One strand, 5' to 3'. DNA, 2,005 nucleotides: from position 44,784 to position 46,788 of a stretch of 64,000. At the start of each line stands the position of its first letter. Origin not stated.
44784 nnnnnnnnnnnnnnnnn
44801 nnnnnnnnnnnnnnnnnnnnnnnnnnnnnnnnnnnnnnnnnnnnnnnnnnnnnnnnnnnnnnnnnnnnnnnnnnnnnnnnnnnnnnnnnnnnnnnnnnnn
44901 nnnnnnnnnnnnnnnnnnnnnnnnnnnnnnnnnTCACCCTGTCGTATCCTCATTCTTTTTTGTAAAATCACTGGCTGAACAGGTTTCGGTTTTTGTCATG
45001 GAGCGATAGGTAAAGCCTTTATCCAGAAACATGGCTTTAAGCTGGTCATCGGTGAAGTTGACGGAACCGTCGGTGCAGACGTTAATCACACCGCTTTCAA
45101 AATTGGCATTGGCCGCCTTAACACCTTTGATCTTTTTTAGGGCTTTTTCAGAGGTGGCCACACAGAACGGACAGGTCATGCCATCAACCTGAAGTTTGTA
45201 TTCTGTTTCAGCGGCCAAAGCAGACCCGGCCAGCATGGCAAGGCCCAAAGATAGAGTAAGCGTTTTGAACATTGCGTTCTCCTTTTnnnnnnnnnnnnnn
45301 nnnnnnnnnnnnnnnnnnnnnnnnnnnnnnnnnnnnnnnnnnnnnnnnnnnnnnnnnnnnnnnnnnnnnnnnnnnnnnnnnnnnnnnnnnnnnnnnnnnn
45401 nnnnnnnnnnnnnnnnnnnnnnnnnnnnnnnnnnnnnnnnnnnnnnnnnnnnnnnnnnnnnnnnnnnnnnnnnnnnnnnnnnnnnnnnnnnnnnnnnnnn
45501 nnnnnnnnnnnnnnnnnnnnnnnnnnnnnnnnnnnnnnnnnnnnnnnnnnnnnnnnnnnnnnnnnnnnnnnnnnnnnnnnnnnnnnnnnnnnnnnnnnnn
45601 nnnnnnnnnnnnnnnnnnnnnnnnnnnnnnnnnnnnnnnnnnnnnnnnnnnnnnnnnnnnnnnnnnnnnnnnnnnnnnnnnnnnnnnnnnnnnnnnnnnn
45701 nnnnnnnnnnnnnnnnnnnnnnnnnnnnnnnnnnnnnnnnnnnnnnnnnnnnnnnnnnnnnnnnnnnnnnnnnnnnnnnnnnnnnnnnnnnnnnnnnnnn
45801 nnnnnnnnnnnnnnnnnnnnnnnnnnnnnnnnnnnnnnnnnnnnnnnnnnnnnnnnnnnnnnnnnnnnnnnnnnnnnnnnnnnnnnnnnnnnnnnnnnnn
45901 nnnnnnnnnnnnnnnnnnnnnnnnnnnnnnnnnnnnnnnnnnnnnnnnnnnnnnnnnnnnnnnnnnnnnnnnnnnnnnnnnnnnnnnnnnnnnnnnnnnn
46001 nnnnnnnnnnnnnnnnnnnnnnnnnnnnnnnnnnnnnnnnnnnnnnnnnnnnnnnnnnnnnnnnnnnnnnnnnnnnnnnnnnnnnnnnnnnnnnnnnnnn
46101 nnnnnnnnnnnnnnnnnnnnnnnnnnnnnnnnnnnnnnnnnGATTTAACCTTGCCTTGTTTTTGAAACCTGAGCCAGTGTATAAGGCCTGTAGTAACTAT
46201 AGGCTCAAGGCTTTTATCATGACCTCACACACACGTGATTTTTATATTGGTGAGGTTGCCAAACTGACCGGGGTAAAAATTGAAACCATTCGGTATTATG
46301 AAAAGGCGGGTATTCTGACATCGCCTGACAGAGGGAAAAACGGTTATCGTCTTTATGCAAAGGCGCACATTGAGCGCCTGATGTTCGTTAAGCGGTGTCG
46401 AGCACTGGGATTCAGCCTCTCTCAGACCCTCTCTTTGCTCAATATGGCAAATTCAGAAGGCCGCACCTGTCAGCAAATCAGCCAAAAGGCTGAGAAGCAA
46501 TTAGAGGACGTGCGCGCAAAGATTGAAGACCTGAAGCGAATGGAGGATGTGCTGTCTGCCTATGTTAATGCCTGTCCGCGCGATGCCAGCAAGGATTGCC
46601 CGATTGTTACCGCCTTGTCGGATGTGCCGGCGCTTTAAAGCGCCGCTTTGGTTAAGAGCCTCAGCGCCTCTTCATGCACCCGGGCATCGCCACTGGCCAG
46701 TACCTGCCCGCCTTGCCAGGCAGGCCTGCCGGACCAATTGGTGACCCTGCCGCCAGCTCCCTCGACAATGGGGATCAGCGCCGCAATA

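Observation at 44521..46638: Mer-like module without reductase or efflux pump: three-Cys MerR sensor controlling OM channel + periplasmic HMA protein + MerT-like permease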

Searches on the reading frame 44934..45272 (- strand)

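Call 3: search_protein_families(library=pfam, proteins=[window:44934-45272:-], max_evalue=0.01)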
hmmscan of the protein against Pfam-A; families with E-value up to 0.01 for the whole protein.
window:44934-45272:- (112 aa): 1 family
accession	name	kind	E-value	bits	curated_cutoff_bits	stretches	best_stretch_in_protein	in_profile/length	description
PF00403.32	HMA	-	5e-08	33.7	24.8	1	27-71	2-46/62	Heavy-metal-associated domain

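Call 4: search_protein_families(library=ncbifam, proteins=[window:44934-45272:-], max_evalue=0.01)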
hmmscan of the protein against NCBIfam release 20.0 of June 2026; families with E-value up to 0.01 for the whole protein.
window:44934-45272:- (112 aa): 13 families
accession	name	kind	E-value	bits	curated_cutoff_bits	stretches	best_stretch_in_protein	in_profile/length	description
NF033795.1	chaper_CopZ_Bs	exception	8.1e-11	42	91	1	26-87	3-63/66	copper chaperone CopZ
NF047957.1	CopZ_AFE_1862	equivalog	1.4e-10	41.4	85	1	26-71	2-45/62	CopZ family metallochaperone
TIGR02052.1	MerP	equivalog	2.1e-09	37.8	92.55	1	3-69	2-69/92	mercury resistance system periplasmic binding protein MerP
TIGR00003.1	TIGR00003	subfamily_domain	1e-08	35.2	62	1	26-87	3-63/66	copper ion binding protein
NF041115.1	UxxU_metal_bind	equivalog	1.9e-08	34.3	95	1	22-68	3-49/74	metal-binding (seleno)protein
NF010311.1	PRK13748.1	subfamily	3.8e-08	32.6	600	1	26-109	2-83/560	mercury(II) reductase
NF033794.2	chaper_CopZ_Eh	exception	8.7e-08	32.2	95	1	26-69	3-46/68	copper chaperone CopZ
NF033781.1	chaper_CopP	exception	2.1e-06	27.8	112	1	26-88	3-63/65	copper-binding metallochaperone CopP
NF045683.1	MerT_CopZ_Se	exception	2.7e-06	27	375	1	25-72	164-211/235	MerT/CopZ fusion-like heavy metal transport selenoprotein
NF033556.1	MerTP_fusion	equivalog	2.8e-06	27.1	180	1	23-79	120-175/186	mercuric transport protein MerTP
NF008262.1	PRK11033.1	equivalog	5.3e-06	25.2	1005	1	19-104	37-119/731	zinc/cadmium/mercury/lead-transporting ATPase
NF033775.1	P_type_ZntA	exception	4.7e-05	21.9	1240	1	20-101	45-123/732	Zn(II)/Cd(II)/Pb(II) translocating P-type ATPase ZntA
NF007952.0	PRK10671.1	equivalog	0.0002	19.7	1316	1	22-60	102-140/838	copper-exporting P-type ATPase CopA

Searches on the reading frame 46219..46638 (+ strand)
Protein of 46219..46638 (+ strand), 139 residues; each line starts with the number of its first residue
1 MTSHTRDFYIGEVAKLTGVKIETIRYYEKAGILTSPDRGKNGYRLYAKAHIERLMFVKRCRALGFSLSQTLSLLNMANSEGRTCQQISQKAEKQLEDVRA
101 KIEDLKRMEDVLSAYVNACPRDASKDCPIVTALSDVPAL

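Call 3: search_protein_families(library=pfam, proteins=[window:46219-46638:+], max_evalue=0.01)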
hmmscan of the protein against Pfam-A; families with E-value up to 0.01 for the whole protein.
window:46219-46638:+ (139 aa): 3 families
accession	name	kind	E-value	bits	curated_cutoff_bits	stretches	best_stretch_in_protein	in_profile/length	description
PF13411.12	MerR_1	-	3.2e-17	62.8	21.6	1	10-69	3-61/69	MerR HTH family regulatory protein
PF09278.17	MerR-DNA-bind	-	3.8e-17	63.1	25.4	1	51-114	1-64/65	MerR, DNA binding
PF00376.29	MerR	-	3.2e-16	59.3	28.2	1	10-46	2-38/38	MerR family regulatory protein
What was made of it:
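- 46219..46638 (+): MerR-family metal-sensing activator, 139 aa, with C84 and a C119-x7-C127 loop. Hg-type by nearest relatives. Pfam MerR_1, MerR and MerR-DNA-bind are all above cutoff (call 3).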

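Call 4: search_protein_families(library=ncbifam, proteins=[window:46219-46638:+], max_evalue=0.01)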
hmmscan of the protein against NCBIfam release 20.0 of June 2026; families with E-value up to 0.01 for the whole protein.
window:46219-46638:+ (139 aa): 21 families
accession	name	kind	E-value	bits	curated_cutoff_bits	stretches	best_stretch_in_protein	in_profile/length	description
TIGR02051.1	MerR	equivalog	9.8e-37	126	150.85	1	10-133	2-124/124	mercury resistance transcriptional regulator MerR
TIGR02044.1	CueR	equivalog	1.6e-36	125.2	147.4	1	10-133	3-126/127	Cu(I)-responsive transcriptional regulator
TIGR02047.1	CadR-PbrR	equivalog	3.8e-31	107.8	151.45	1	10-131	3-125/127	Cd(II)/Pb(II)-responsive transcriptional regulator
NF007069.0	PRK09514.1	equivalog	4.2e-30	104.6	143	1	8-134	2-131/141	Zn(2+)-responsive transcriptional regulator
NF010315.0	PRK13752.1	subfamily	8.1e-30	103.8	261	1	3-135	3-134/144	mercury resistance transcriptional regulator MerR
NF007590.0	PRK10227.1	equivalog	7.6e-29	100.5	244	1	10-135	3-128/135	Cu(I)-responsive transcriptional regulator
TIGR02043.1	ZntR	equivalog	4.7e-28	98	167.95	1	8-133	2-130/131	Zn(2+)-responsive transcriptional regulator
NF041849.1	trans_regNmlR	equivalog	4.8e-13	49.2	175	1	10-113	3-106/117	stress response transcriptional regulator NmlR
TIGR01950.1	SoxR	equivalog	7.1e-12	45.3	116.9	1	9-129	3-122/142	redox-sensitive transcriptional activator SoxR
NF047375.1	HeatShock_HspR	equivalog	1.7e-10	40.8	105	1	8-91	4-87/92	heat shock protein transcriptional repressor HspR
NF053782.1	ChlnTransRegdde3219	equivalog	1.2e-09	38.1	450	1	6-108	5-105/278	choline utilization transcriptional activator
NF050798.1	TF_FtsR_Actino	equivalog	2.7e-08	34.2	150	1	19-60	17-57/223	transcriptional regulator FtsR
NF053740.1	TransRegTnrAGPos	equivalog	2.7e-08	33.9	140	1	9-63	14-67/108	hypothetical protein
NF047377.1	heat_HspR_dupli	exception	1.1e-07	31.6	300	1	7-129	4-126/214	heat shock protein transcriptional repressor HspR, fused homodimer type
TIGR02054.1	MerD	equivalog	1e-06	29.2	103.65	1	8-121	4-115/120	mercuric resistance transcriptional repressor MerD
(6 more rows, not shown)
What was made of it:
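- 46219..46638 (+): TIGR02051 MerR scores 126 bits and TIGR02044 CueR 125 bits, both below cutoffs of about 150 (call 4).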

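Call 21: search_solved_structures(query=window:46219-46638:+, max_evalue=0.00001, show_alignments=5)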
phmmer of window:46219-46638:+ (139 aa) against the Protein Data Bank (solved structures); distinct sequences matched with E-value up to 0.00001: 20.
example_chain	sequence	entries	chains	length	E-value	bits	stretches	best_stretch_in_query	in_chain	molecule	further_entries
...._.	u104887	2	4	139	8.1e-28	100.1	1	9-134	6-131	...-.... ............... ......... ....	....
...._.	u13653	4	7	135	9.8e-28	99.9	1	10-134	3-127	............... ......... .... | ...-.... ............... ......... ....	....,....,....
6xh7_G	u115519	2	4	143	1.2e-27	99.6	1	10-134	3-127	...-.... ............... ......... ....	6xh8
4ua1_A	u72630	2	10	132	6.7e-27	97.2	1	8-133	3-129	Regulatory protein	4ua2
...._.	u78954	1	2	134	1.1e-26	96.4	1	4-133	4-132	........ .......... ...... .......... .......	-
4wls_A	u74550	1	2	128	7.4e-25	90.5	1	10-134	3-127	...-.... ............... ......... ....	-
6jgf_A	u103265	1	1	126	7.2e-23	84.1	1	10-130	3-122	CadR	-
6jgv_A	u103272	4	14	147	8.2e-23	84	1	10-133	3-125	CadR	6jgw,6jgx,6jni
6jyw_A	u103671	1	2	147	1.6e-22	83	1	10-133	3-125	CadR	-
5gpe_A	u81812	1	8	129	2.2e-20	76.1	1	10-133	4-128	Transcriptional regulator, MerR-family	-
2vz4_A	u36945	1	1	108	2.4e-09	40.5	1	8-83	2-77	HTH-TYPE TRANSCRIPTIONAL ACTIVATOR TIPA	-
1jbg_A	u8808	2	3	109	1.6e-08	37.8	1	8-90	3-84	transcription activator of multidrug-efflux transporter genes mta | transcription activator MtaN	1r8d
1q08_A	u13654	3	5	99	3.3e-08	36.7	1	51-134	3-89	Zn(II)-responsive regulator of zntA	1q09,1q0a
3gp4_A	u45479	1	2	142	5.3e-08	36.1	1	10-111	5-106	Transcriptional regulator, MerR family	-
3qao_A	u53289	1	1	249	1.2e-07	35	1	9-74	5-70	MerR-like transcriptional regulator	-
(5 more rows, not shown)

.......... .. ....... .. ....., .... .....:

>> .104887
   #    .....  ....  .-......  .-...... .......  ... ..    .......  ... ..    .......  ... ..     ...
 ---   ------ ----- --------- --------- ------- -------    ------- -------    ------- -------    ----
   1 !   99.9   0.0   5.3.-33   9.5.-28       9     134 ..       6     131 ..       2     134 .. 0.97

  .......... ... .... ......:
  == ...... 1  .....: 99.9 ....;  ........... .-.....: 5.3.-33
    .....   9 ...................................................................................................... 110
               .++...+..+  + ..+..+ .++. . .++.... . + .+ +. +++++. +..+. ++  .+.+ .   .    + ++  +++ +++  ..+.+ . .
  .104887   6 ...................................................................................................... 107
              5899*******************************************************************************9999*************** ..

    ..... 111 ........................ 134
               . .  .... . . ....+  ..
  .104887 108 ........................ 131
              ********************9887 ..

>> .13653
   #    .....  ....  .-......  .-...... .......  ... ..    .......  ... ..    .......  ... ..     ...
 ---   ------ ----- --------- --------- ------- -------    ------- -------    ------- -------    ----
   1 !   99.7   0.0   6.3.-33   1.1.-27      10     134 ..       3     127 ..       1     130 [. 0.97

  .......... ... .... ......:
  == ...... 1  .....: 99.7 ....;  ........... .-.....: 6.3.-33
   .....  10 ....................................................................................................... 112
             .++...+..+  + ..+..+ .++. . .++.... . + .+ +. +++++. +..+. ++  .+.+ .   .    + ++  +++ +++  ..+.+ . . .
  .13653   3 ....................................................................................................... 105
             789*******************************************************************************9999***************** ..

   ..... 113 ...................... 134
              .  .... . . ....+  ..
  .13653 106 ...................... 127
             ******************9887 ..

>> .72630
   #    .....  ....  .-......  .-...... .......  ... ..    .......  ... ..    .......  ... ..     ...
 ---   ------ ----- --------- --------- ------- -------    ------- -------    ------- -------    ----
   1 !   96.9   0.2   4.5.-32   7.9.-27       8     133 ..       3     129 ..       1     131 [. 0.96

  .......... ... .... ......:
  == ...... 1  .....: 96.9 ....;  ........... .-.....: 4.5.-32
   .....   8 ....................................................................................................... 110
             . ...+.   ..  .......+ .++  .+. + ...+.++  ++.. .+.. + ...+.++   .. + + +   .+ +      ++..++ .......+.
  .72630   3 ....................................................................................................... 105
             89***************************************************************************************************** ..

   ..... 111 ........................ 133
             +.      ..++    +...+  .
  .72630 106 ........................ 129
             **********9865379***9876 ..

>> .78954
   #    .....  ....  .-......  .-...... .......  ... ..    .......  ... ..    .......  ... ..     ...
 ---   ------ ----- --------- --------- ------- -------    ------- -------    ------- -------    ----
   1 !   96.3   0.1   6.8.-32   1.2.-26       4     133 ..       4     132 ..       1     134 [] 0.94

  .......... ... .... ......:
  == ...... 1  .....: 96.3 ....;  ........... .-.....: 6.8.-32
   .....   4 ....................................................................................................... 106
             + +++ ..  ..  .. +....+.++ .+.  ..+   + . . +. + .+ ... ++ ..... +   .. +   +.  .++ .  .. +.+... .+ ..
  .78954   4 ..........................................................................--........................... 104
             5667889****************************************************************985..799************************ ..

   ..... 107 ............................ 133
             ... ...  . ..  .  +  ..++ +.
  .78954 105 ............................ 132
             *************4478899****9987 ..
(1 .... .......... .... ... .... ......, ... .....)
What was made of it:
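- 46219..46638 (+): C84 aligns with CueR Ser77 and the MerR Cys (call 21).
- On CueR (TIGR02044): The position-77 equivalent is Cys (call 21).
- Checked: The regulator has C60, C84, C119 and C127, so the C84 plus C119-x7-C127 layout is correct (direct reading; alignment in call 21).
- The regulator's metal loop (C-x7-C, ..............) is as close to CueR's as to MerR's, and its best PDB hit is CueR (call 21). The best PDB match is CueR, and the loop length and sequence are CueR-like (call 21). CadR and PbrR score lower than MerR and CueR: 84 and 76 bits against 96-100 (call 21).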

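Call 43: find_homologous_proteins(query=window:46219-46638:+, max_evalue=1e-10)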
Query window:46219-46638:+ (139 aa): 179 proteins with E <= 1e-10 among 189 candidates; the best 120 are listed.
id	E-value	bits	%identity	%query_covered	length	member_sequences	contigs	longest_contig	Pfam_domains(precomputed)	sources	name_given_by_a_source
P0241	4.3e-85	300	100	100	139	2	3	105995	PF00376.30,PF13411.13,PF09278.18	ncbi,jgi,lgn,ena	-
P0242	1.6e-74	266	88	100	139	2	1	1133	PF00376.30,PF13411.13,PF09278.18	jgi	-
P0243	4.3e-74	264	88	100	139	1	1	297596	PF00376.30,PF13411.13,PF09278.18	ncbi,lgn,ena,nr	ncbi:MAG: transcriptional regulator [Robiginitomaculum sp.]|nr:MAG: transcriptional regulator [Robig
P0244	9.2e-74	263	87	100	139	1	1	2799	PF00376.30,PF13411.13,PF09278.18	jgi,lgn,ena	-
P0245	5.5e-70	251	81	100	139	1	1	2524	PF00376.30,PF13411.13,PF09278.18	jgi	jgi:Cu(I)-responsive transcriptional regulator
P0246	2.7e-69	249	81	100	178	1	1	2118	PF00376.30,PF13411.13,PF09278.18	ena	-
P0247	1.5e-62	227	78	100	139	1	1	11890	PF00376.30,PF13411.13,PF09278.18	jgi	jgi:MerR family transcriptional regulator, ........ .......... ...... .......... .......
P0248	3.7e-59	216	73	100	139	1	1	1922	PF00376.30,PF13411.13,PF09278.18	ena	-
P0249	2.4e-58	213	75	98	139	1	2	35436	PF00376.30,PF13411.13,PF09278.18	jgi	jgi:MerR family transcriptional regulator, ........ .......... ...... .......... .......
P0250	8.6e-57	208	73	100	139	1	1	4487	PF00376.30,PF13411.13,PF09278.18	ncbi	-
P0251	1.1e-56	208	69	100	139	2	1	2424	PF00376.30,PF13411.13,PF09278.18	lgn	-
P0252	1.4e-56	208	73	98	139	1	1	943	PF00376.30,PF13411.13,PF09278.18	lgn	-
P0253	2.4e-56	207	72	98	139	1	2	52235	PF00376.30,PF13411.13,PF09278.18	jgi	jgi:MerR family transcriptional regulator, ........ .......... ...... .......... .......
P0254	2.9e-54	200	68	100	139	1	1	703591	PF00376.30,PF13411.13,PF09278.18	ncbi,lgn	-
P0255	6.8e-54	199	66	97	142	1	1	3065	PF00376.30,PF13411.13,PF09278.18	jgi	-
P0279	2.4e-30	123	50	89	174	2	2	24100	PF00376.30,PF13411.13,PF09278.18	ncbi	-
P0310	1.2e-28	117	48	88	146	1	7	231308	PF00376.30,PF13411.13,PF09278.18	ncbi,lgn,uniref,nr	ncbi:helix-turn-helix domain-containing protein [Sphingopyxis sp. SE2]|uniref:MerR family transcript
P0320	2.1e-28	117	47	96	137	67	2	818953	PF00376.30,PF13411.13,PF09278.18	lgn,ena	-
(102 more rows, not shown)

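Call 44: find_encoding_contigs(protein=P0279, flank=5000, max_places=2)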
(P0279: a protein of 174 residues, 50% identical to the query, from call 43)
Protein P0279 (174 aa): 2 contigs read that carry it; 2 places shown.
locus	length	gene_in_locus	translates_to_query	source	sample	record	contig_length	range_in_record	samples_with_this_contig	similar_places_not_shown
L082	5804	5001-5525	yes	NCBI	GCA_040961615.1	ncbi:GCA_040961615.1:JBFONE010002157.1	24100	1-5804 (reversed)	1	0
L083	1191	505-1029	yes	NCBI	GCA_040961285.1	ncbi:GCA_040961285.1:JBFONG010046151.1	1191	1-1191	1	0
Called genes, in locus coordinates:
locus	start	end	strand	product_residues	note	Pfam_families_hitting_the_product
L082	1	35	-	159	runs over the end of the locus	PF11666:DUF2933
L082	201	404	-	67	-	-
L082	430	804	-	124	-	-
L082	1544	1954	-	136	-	PF01451:LMWPc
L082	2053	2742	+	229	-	PF16983:MFS_MOT1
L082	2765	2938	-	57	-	PF00403:HMA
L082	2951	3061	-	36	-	-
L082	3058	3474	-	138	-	-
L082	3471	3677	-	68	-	PF11431:Transport_MerF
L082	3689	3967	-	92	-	PF21344:Zn_ribbon_LysW (faint)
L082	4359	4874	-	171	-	PF03243:MerB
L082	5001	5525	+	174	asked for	PF00376:MerR, PF13411:MerR_1, PF09278:MerR-DNA-bind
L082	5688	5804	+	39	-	?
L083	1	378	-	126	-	?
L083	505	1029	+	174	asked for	PF00376:MerR, PF13411:MerR_1, PF09278:MerR-DNA-bind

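Call 45: find_encoding_contigs(protein=P0310, flank=5000, max_places=2)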
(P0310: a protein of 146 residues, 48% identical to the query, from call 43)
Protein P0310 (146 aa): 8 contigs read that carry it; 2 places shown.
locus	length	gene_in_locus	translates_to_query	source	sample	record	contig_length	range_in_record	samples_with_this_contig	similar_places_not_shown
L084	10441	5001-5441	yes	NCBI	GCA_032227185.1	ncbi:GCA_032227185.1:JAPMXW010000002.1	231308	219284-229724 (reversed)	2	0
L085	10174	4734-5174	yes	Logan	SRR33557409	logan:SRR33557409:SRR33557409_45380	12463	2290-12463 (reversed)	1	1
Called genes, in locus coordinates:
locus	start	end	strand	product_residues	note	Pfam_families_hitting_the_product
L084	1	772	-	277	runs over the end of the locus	PF13340:DUF4096, PF01609:DDE_Tnp_1, PF13586:DDE_Tnp_1_2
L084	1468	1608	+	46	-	-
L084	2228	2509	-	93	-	PF00403:HMA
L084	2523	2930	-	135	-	PF02411:MerT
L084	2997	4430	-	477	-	PF07992:Pyr_redox_2, PF01134:GIDA, PF12831:FAD_oxidored (weak), PF13738:Pyr_redox_3, PF00070:Pyr_redox, PF02852:Pyr_redox_dim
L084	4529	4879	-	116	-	PF00403:HMA (weak)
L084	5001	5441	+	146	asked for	PF13411:MerR_1, PF00376:MerR, PF09278:MerR-DNA-bind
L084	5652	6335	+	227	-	PF00925:GTP_cyclohydro2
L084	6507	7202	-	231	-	PF03243:MerB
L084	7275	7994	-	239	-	-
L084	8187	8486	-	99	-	PF00403:HMA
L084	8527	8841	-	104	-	PF02411:MerT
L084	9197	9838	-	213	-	PF06532:NrsF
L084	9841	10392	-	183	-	PF04542:Sigma70_r2, PF08281:Sigma70_r4_2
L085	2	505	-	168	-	?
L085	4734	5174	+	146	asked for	PF13411:MerR_1, PF00376:MerR, PF09278:MerR-DNA-bind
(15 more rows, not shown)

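Call 46: find_encoding_contigs(protein=P0320, flank=5000, max_places=2)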
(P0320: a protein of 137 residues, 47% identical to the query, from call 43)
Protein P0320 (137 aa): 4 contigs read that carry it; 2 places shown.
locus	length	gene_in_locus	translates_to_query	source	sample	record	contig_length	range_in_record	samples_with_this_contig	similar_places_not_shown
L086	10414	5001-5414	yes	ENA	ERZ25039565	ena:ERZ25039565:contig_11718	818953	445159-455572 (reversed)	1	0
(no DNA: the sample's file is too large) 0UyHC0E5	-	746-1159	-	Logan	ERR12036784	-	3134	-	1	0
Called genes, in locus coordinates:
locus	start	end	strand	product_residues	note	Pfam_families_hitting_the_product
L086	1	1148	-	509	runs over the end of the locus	PF00753:Lactamase_B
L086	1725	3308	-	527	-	PF16655:PhoD_N, PF09423:PhoD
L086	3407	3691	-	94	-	PF03992:ABM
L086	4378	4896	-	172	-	PF03243:MerB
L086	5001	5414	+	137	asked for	PF13411:MerR_1, PF00376:MerR, PF09278:MerR-DNA-bind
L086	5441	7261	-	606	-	PF13424:TPR_12 (faint), PF13428:TPR_14 (faint), PF07719:TPR_2 (faint), PF13432:TPR_16 (faint), PF00515:TPR_1 (faint), PF13181:TPR_8 (faint), PF14559:TPR_19 (faint), PF13414:TPR_11 (faint)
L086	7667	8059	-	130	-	PF12172:zf-ChsH2, PF01796:OB_ChsH2_C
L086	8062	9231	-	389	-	PF22691:Thiolase_C_1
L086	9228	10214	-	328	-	PF00389:2-Hacid_dh, PF02826:2-Hacid_dh_C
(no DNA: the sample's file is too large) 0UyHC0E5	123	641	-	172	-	PF03243:MerB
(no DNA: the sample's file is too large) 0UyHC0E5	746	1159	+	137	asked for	PF13411:MerR_1, PF00376:MerR, PF09278:MerR-DNA-bind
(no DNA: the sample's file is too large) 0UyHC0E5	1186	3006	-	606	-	PF13424:TPR_12 (faint), PF13428:TPR_14 (faint), PF07719:TPR_2 (faint), PF13432:TPR_16 (faint), PF00515:TPR_1 (faint), PF13181:TPR_8 (faint), PF14559:TPR_19 (faint), PF13414:TPR_11 (faint)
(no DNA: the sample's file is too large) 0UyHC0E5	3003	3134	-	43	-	?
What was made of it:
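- All three next-nearest paralogues I looked up (44-50% identity) are divergent from merB, or from a merA-merT-HMA operon (calls 44-46).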
